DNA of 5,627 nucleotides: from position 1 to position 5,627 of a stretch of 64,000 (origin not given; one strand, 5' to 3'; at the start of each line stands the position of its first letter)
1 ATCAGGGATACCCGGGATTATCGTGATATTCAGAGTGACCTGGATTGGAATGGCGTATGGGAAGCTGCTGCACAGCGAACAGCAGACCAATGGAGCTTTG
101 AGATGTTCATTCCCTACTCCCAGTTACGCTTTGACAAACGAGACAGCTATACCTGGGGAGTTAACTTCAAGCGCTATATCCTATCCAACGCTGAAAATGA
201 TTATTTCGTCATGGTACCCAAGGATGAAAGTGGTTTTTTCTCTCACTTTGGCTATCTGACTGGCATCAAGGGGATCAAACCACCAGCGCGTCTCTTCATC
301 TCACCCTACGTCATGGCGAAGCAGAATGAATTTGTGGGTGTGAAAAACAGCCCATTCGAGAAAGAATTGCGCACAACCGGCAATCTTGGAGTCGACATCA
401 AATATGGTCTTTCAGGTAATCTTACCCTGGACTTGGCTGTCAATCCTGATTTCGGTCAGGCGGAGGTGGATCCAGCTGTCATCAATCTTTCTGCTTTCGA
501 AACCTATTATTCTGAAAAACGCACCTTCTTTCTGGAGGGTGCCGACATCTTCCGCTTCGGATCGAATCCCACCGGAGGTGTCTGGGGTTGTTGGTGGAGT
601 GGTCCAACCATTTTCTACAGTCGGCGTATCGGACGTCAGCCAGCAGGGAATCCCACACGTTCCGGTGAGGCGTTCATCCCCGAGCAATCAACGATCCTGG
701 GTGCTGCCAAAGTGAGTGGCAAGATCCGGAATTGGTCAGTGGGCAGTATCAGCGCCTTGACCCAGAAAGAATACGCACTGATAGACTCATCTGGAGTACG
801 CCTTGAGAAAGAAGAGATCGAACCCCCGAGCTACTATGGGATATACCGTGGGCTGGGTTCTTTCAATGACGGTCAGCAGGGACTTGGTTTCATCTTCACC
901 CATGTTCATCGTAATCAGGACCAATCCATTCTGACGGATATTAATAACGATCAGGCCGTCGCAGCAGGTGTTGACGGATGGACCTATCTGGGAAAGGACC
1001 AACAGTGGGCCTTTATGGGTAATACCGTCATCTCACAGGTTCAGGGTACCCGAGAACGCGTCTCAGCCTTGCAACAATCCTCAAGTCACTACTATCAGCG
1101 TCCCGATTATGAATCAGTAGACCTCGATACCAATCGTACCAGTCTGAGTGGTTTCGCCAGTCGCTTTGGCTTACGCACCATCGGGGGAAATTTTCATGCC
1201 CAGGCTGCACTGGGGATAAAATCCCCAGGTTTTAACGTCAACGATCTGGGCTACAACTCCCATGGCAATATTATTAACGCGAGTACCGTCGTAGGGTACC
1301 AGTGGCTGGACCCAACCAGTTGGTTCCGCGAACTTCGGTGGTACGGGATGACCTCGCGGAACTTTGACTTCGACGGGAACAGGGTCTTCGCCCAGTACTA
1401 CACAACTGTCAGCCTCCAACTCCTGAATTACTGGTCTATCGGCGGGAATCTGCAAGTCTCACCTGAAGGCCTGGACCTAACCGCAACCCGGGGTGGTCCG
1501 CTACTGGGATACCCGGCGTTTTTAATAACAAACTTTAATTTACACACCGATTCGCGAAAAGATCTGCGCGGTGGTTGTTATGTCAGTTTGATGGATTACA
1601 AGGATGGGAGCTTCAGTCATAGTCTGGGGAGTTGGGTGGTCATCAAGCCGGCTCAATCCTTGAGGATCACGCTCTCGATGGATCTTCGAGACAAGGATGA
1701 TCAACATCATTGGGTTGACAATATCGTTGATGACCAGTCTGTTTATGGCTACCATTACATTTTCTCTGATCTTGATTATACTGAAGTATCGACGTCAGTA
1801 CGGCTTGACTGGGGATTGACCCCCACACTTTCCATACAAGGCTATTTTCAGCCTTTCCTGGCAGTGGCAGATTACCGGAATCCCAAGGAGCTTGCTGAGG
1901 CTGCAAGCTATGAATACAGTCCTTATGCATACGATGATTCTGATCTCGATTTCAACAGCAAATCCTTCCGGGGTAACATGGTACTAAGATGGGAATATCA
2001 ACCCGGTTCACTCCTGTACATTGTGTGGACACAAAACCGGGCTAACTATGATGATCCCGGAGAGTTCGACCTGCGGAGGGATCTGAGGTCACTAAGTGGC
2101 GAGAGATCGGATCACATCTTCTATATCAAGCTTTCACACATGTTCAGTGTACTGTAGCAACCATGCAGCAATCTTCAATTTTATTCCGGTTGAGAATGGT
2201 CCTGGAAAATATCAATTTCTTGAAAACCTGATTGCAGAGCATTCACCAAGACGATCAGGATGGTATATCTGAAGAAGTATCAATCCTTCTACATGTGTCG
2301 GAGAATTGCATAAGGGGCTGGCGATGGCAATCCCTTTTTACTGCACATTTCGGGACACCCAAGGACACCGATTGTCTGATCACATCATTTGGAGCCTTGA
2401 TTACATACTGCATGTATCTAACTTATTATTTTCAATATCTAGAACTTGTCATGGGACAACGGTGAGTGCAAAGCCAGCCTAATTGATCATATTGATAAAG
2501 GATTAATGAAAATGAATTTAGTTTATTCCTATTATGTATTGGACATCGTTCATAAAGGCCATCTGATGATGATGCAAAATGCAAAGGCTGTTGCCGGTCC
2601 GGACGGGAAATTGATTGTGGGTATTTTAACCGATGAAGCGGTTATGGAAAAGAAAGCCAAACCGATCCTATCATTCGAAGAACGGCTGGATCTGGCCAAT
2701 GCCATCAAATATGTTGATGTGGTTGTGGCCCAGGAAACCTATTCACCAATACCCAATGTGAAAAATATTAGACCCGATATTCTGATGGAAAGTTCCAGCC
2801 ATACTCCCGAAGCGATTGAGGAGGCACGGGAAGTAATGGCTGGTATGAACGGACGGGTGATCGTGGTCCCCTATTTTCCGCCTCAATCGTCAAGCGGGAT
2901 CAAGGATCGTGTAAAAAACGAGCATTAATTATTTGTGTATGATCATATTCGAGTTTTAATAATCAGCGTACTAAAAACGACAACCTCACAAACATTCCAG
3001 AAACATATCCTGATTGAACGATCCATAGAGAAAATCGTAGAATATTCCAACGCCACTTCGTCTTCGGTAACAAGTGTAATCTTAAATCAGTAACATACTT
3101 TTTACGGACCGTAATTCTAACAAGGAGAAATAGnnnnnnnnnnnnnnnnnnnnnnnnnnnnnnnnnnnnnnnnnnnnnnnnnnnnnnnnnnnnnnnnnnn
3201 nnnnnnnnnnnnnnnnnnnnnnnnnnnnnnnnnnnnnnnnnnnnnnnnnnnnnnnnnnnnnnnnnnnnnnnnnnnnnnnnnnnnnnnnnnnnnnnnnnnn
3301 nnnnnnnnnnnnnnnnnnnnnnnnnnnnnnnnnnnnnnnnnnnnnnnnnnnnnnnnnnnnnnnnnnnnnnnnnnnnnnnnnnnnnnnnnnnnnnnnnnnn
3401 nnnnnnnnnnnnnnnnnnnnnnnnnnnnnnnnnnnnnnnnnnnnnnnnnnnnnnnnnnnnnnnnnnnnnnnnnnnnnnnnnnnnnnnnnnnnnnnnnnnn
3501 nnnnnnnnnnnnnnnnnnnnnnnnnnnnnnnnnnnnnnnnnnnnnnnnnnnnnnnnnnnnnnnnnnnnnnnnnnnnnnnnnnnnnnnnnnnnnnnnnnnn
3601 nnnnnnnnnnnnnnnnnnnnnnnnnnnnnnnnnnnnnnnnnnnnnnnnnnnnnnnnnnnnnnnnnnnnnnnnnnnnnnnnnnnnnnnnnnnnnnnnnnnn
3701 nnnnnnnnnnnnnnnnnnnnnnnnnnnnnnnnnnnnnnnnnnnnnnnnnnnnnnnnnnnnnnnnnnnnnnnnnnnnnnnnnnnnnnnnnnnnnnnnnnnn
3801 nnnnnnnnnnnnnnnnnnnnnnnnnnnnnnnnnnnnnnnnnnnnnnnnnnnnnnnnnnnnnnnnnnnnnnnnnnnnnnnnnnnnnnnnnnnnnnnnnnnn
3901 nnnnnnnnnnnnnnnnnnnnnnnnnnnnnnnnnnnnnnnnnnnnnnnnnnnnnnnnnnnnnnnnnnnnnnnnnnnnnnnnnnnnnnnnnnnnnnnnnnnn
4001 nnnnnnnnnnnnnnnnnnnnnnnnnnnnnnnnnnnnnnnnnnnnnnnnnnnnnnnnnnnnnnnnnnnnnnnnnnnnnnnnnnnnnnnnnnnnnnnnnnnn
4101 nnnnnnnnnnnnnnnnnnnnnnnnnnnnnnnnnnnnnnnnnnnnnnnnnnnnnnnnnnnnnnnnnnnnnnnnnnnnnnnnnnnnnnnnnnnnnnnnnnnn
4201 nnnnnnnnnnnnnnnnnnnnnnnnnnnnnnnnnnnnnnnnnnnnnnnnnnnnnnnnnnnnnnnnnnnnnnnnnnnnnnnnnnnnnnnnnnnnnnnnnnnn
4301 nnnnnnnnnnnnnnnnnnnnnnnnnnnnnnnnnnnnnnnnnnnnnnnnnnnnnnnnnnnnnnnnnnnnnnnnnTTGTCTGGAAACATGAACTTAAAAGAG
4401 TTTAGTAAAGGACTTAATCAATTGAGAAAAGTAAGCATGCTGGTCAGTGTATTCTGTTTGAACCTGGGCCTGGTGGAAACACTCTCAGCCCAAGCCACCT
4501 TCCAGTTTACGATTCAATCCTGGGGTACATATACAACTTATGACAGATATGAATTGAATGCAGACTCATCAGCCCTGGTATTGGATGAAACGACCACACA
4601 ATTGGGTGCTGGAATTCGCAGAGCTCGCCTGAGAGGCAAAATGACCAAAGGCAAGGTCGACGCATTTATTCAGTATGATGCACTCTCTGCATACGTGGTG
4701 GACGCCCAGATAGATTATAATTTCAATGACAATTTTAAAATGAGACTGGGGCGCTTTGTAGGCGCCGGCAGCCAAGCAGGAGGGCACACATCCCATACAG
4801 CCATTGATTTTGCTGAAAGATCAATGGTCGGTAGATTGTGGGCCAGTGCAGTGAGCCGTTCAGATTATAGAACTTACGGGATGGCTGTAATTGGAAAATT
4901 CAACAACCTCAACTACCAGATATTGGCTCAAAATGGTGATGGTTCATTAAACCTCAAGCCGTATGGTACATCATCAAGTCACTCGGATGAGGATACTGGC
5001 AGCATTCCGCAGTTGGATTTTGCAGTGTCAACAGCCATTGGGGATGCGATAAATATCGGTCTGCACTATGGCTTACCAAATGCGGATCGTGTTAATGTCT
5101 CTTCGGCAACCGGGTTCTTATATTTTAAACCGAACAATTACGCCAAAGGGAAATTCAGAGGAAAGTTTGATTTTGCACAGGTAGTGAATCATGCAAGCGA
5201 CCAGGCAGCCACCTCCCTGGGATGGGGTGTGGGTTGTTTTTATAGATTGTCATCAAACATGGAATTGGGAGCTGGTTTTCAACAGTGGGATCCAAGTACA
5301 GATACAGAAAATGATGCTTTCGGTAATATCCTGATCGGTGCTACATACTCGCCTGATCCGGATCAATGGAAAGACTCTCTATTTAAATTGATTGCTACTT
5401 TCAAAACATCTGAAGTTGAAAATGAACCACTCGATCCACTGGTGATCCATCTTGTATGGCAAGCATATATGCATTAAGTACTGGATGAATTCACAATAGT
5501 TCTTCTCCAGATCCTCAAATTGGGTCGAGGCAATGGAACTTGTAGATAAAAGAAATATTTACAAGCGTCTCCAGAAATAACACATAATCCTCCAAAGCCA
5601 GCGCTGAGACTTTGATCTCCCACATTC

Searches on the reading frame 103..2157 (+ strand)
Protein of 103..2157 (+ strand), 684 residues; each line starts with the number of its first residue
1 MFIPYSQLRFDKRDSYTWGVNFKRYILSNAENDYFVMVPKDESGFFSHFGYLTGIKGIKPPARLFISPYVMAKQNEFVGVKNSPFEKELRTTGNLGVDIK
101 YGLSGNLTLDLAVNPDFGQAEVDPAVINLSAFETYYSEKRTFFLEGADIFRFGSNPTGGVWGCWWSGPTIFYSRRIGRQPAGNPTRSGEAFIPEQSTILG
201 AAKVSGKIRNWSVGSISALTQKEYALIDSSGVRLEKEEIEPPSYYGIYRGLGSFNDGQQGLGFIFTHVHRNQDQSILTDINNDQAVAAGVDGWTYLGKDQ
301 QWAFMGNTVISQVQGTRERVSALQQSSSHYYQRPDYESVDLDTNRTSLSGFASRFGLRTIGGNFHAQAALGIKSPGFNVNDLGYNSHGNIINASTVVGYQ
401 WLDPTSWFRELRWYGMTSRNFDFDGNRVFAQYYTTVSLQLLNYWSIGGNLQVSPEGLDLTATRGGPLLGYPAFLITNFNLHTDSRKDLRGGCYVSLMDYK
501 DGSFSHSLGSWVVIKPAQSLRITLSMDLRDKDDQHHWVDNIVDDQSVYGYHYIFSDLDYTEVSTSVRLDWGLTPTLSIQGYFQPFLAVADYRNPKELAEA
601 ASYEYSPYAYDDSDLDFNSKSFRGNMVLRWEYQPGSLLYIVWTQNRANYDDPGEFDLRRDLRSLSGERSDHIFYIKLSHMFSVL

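Call 20: search_protein_families(library=pfam, proteins=[window:103-2157:+], max_evalue=0.00001)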
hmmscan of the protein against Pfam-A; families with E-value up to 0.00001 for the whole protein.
window:103-2157:+ (684 aa): 1 family
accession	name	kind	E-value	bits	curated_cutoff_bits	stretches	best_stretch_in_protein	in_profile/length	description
PF19313.5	DUF5916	-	7.3e-72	243.3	22.6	1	60-678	1-560/572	Domain of unknown function (DUF5916)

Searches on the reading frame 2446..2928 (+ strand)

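Call 83: search_protein_families(library=pfam, proteins=[window:2446-2928:+], max_evalue=0.001)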
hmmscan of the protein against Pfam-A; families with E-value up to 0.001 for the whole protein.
window:2446-2928:+ (160 aa): 1 family
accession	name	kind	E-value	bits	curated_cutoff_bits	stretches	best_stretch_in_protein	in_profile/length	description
PF01467.32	CTP_transf_like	-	3.3e-12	47.2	21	1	33-135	7-106/133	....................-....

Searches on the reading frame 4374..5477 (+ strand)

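Call 20: search_protein_families(library=pfam, proteins=[window:4374-5477:+], max_evalue=0.00001)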
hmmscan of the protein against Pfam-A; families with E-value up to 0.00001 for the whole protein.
window:4374-5477:+ (367 aa): 0 families

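Call 83: search_protein_families(library=pfam, proteins=[window:4374-5477:+], max_evalue=0.001)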
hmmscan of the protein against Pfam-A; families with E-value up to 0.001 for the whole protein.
window:4374-5477:+ (367 aa): 1 family
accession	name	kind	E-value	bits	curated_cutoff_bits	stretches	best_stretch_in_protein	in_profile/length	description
PF13505.12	OMP_b-brl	-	0.00065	20.3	28.7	1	207-325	78-173/175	Outer membrane protein beta-barrel domain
